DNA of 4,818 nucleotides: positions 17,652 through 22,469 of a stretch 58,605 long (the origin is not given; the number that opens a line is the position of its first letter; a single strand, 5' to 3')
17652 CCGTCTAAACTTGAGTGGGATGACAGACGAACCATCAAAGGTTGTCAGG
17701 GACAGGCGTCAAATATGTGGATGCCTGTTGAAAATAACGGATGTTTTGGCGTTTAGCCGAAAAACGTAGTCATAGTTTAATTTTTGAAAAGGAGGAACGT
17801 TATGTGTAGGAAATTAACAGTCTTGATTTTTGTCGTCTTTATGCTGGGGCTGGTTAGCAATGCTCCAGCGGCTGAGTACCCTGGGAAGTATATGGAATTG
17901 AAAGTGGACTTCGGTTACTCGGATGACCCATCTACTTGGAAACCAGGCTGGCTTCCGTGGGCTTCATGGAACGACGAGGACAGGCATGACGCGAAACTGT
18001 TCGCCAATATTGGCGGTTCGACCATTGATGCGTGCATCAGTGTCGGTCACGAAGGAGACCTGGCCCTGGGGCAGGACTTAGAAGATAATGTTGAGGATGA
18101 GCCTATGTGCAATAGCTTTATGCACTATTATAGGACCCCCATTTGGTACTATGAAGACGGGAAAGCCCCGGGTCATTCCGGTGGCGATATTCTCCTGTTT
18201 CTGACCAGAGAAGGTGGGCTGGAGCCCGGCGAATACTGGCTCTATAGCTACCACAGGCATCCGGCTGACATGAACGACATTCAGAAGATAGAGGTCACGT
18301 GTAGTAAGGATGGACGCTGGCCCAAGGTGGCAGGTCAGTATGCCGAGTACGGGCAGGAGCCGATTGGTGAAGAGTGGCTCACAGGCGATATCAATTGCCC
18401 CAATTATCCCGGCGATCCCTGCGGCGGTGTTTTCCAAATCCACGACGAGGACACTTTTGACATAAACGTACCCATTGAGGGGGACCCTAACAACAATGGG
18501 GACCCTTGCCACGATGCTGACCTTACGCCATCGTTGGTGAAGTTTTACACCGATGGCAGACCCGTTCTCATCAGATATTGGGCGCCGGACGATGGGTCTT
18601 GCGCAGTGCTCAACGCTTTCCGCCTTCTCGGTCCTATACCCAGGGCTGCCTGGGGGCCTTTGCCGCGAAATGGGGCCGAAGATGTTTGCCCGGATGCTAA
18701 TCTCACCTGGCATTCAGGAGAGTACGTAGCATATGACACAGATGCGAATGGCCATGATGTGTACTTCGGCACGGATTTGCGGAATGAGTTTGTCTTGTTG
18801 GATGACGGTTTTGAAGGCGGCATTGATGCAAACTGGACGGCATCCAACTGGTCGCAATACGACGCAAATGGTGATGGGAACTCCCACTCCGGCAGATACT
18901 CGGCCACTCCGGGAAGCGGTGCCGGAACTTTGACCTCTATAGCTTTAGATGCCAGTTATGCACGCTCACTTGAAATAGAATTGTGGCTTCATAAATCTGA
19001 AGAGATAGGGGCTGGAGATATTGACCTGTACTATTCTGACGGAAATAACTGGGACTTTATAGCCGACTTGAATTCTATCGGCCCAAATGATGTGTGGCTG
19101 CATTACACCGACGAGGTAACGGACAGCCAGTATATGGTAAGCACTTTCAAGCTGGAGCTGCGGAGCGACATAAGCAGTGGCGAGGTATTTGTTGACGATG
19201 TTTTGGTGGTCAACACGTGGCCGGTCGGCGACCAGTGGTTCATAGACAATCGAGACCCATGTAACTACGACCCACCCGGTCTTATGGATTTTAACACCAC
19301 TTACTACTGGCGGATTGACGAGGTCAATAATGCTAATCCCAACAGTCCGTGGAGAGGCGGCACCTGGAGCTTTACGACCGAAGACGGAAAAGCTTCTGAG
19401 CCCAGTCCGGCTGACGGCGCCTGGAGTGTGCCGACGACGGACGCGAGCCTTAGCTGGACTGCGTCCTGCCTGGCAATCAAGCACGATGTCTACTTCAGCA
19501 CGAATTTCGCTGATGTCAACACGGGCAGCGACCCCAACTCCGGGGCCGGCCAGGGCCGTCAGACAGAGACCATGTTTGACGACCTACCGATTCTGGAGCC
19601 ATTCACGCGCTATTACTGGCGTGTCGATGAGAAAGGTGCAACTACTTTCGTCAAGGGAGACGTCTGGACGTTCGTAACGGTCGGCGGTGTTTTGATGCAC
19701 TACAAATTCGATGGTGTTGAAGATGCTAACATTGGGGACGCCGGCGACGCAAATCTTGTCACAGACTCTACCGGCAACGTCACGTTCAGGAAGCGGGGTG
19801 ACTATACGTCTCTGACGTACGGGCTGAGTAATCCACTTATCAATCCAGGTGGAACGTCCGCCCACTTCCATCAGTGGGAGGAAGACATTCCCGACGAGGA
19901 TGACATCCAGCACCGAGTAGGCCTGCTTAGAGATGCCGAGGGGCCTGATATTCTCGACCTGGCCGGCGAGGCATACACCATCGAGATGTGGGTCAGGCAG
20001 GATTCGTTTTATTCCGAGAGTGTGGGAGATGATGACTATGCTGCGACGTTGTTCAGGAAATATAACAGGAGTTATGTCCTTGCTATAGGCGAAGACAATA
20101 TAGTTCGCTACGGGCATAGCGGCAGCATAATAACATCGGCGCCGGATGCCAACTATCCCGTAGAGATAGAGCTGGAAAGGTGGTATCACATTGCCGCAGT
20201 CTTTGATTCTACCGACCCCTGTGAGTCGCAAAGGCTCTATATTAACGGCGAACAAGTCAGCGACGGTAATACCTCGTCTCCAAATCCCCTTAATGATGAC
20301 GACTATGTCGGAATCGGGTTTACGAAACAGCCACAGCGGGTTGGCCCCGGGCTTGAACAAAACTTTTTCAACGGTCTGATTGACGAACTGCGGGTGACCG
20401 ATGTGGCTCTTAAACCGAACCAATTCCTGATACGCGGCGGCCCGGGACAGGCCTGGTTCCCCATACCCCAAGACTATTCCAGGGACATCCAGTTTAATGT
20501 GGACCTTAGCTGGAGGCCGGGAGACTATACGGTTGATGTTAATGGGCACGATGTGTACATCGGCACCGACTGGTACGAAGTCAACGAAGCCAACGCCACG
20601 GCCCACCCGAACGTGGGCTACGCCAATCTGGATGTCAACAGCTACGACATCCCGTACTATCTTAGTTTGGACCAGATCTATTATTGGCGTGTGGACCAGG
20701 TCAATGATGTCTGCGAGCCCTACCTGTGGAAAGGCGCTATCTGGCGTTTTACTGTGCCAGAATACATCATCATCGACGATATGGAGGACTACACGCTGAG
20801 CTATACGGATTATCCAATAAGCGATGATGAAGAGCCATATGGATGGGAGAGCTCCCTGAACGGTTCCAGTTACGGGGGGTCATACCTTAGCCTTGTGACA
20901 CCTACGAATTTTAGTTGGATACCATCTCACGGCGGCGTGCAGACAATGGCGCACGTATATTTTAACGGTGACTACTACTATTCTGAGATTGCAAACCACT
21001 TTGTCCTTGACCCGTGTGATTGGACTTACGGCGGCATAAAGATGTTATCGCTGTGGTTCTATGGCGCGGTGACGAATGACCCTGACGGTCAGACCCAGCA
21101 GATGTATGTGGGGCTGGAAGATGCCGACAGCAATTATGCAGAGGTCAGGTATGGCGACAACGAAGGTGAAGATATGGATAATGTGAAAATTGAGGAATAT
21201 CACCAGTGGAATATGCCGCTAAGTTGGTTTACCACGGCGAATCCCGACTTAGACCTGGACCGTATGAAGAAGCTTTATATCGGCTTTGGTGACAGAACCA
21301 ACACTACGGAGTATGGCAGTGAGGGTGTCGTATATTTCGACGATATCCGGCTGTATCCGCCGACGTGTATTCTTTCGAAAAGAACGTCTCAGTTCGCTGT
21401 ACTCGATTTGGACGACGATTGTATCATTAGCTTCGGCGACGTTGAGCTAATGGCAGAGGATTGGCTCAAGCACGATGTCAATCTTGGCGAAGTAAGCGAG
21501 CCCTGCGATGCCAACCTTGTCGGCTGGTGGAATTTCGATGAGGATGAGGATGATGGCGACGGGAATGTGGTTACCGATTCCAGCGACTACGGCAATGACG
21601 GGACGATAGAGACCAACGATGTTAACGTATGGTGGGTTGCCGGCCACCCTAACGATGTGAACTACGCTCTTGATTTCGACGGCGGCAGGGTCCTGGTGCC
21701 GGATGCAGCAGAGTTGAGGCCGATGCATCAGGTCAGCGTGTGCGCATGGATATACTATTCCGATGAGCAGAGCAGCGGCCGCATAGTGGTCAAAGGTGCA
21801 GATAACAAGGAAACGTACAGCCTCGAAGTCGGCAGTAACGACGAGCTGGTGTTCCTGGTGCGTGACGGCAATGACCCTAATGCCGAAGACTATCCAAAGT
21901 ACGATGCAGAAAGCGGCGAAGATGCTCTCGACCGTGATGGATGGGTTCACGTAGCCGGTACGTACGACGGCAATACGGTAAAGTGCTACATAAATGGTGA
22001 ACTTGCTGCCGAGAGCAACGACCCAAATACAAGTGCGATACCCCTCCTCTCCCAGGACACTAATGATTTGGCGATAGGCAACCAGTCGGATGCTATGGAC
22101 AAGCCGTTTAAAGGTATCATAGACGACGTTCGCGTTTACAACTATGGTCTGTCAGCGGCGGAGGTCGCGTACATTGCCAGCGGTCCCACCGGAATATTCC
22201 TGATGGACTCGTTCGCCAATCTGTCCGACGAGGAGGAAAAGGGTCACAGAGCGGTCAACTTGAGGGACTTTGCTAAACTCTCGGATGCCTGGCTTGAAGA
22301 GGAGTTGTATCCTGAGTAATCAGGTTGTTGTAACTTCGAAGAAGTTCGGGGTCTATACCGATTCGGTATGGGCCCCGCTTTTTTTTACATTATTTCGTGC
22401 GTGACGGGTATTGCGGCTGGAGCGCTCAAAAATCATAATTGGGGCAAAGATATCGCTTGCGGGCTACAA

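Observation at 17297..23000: Two divergent giant genes share a leader of about 500 nt with a 315-nt block that is identical base for base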

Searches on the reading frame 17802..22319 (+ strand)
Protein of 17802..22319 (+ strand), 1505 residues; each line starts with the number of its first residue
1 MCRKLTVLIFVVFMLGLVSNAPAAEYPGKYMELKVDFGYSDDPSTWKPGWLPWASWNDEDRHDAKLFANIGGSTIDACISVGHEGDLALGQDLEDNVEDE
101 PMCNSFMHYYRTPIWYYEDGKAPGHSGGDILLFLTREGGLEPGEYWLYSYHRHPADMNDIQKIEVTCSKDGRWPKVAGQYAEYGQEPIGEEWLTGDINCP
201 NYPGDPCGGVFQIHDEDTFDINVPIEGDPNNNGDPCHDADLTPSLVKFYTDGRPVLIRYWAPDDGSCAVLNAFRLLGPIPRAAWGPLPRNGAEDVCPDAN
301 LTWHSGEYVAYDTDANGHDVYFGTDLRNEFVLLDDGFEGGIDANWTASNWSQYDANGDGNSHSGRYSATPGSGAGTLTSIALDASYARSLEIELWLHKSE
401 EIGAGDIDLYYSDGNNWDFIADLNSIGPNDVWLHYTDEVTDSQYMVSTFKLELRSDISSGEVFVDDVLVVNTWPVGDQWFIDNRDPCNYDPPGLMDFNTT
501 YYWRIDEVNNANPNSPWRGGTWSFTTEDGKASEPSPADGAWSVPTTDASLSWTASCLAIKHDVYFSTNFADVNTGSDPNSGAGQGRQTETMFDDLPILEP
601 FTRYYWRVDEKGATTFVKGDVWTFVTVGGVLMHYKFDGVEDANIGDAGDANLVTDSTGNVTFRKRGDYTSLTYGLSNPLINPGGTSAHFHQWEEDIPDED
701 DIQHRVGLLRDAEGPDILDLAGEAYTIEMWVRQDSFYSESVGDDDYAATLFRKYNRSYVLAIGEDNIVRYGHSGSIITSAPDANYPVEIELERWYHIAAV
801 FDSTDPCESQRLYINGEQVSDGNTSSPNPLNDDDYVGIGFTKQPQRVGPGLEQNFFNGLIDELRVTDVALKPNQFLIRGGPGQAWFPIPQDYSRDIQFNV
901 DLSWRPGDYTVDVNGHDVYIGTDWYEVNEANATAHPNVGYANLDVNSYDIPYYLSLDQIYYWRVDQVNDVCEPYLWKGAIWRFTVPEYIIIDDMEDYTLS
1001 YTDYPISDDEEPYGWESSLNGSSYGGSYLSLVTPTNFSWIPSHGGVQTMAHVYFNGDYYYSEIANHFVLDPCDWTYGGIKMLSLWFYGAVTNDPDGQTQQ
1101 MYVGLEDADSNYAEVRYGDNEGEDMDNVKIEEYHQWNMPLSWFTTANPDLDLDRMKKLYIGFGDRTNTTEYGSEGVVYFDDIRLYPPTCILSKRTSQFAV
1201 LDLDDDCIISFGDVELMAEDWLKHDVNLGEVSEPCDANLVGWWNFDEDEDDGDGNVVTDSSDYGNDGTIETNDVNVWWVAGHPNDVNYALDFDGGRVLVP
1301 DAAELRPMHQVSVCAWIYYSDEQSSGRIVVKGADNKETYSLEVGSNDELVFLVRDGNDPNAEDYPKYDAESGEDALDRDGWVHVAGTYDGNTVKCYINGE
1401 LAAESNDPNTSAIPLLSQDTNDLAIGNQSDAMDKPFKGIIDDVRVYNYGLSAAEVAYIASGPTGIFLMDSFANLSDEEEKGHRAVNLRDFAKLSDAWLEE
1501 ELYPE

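Call 14: search_protein_families(library=pfam, proteins=[window:17802-22319:+], max_evalue=0.01)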
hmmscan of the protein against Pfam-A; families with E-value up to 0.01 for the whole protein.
window:17802-22319:+ (1505 aa): 4 families
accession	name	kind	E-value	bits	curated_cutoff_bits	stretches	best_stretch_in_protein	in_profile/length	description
PF13385.13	Laminin_G_3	-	1.8e-49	168.2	27.6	2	1296-1456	6-151/151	Concanavalin A-like lectin/glucanases superfamily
PF02973.23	Sialidase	-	0.00026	21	26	0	806-875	115-181/189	Sialidase, N-terminal domain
PF02210.31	Laminin_G_2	-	0.00094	20.1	22.9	0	1323-1445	5-123/126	Laminin G domain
PF09254.17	FokI_cleav_dom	-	0.01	15.8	25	0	1318-1394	68-141/188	FokI, cleavage domain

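Call 19: find_encoding_contigs(protein=window:17802-22319:+, flank=10000, max_places=10)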
Protein window:17802-22319:+ (1505 aa): 2 contigs read that carry it; 2 places shown.
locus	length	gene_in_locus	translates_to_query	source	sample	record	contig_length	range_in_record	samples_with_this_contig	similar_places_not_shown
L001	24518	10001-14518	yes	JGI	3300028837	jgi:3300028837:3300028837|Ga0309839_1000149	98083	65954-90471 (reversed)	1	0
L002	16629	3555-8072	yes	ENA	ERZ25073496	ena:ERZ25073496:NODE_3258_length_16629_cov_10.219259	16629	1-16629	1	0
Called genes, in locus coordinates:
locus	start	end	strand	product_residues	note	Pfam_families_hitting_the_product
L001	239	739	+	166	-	PF04542:Sigma70_r2, PF07638:Sigma70_ECF (weak), PF08281:Sigma70_r4_2, PF00196:GerE (weak), PF04545:Sigma70_r4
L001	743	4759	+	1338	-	PF13490:zf-HC2 (weak), PF13385:Laminin_G_3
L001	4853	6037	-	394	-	PF01694:Rhomboid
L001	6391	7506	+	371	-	PF01321:Creatinase_N, PF00557:Peptidase_M24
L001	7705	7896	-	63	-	PF02599:CsrA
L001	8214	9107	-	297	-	-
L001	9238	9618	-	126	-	-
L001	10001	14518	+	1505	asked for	PF13385:Laminin_G_3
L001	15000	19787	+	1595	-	PF13385:Laminin_G_3, PF00354:Pentaxin (faint), PF02973:Sialidase (faint), PF13385:Laminin_G_3, PF07953:Toxin_R_bind_N (weak), PF13385:Laminin_G_3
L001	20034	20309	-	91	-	PF00708:Acylphosphatase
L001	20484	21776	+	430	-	PF01590:GAF, PF13185:GAF_2, PF13492:GAF_3, PF07228:SpoIIE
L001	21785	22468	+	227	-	PF02224:Cytidylate_kin, PF13189:Cytidylate_kin2 (weak), PF13238:AAA_18 (weak)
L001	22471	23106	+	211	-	PF01553:Acyltransferase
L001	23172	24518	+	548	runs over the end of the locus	PF00474:SSF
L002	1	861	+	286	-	?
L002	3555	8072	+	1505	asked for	PF13385:Laminin_G_3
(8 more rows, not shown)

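Call 26: find_homologous_proteins(query=window:17802-22319:+, max_evalue=1e-20)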
Query window:17802-22319:+ (1505 aa): 84 proteins with E <= 1e-20 among 8000 candidates.
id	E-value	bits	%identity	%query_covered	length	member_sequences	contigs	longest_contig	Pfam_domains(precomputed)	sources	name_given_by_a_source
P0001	0.0e+0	3259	91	100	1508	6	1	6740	PF13385.14,PF02973.23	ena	-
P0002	0.0e+0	2200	70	68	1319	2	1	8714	PF13385.14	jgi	-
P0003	0.0e+0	1335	49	98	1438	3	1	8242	PF13385.14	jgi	jgi:hypothetical protein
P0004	0.0e+0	1304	48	100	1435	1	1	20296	PF13385.14,PF02973.23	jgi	-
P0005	0.0e+0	1286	47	100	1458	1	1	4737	PF13385.14,PF02973.23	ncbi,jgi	ncbi:MAG: LamG domain-containing protein [Planctomycetota bacterium]|jgi:hypothetical protein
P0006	0.0e+0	1245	46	100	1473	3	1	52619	PF13385.14,PF02973.23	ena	-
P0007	0.0e+0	1202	45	100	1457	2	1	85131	PF13385.14,PF02973.23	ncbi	-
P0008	0.0e+0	1149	44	100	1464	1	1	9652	PF13385.14,PF02973.23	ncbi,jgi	ncbi:MAG: LamG domain-containing protein [Planctomycetota bacterium]|jgi:hypothetical protein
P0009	0.0e+0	1037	45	65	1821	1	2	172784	PF13385.14,PF16656.12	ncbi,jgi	-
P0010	0.0e+0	1024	45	86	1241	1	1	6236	PF13385.14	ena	-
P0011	1.2e-296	1006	50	69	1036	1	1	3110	PF13385.14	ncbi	ncbi:MAG: LamG domain-containing protein, partial [Planctomycetota bacterium]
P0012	2.1e-287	975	47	68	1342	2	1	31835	PF13385.14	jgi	-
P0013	4.9e-283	961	43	68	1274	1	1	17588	PF13385.14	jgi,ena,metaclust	metaclust:\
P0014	8.2e-276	937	40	98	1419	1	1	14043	PF13385.14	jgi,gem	-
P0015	2.0e-263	896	41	71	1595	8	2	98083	PF07953.21,PF00354.25,PF13385.14,PF02973.23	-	-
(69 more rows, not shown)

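Call 27: find_encoding_contigs(protein=P0001, flank=10000, max_places=6)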
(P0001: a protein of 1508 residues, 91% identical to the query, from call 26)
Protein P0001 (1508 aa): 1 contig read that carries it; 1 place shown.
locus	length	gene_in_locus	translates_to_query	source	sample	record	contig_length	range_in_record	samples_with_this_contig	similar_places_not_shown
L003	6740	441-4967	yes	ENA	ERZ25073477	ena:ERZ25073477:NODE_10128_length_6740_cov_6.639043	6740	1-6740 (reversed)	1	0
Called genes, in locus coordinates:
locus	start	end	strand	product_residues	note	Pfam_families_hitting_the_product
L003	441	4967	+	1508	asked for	PF13385:Laminin_G_3, PF02973:Sialidase (faint), PF13385:Laminin_G_3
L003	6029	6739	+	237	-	?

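Call 28: find_encoding_contigs(protein=P0002, flank=10000, max_places=6)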
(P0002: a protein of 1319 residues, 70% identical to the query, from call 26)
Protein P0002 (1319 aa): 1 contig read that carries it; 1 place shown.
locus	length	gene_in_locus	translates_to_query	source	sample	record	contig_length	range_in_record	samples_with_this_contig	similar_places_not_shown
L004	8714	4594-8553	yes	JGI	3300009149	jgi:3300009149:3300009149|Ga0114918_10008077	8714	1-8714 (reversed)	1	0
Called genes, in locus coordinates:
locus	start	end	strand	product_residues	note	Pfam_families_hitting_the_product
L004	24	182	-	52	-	-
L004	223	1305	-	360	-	PF00953:Glycos_transf_4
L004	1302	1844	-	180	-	PF14385:DUF4416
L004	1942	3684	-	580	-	PF00587:tRNA-synt_2b, PF04073:tRNA_edit, PF03129:HGTP_anticodon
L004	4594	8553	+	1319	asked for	PF13385:Laminin_G_3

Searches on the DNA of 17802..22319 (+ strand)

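Call 70: search_rna_families(sources=[L004, L008, L012, L022, L031, L040, L039], threshold=evalue, max_evalue=0.1)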
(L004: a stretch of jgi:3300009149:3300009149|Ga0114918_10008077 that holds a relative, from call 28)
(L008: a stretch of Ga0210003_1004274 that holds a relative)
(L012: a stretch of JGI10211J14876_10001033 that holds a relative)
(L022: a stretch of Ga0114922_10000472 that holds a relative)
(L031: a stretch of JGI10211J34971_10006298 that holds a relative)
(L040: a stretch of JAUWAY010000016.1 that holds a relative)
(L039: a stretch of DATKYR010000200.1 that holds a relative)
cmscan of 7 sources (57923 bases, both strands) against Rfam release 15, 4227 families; matches with E-value up to 0.1: 0.
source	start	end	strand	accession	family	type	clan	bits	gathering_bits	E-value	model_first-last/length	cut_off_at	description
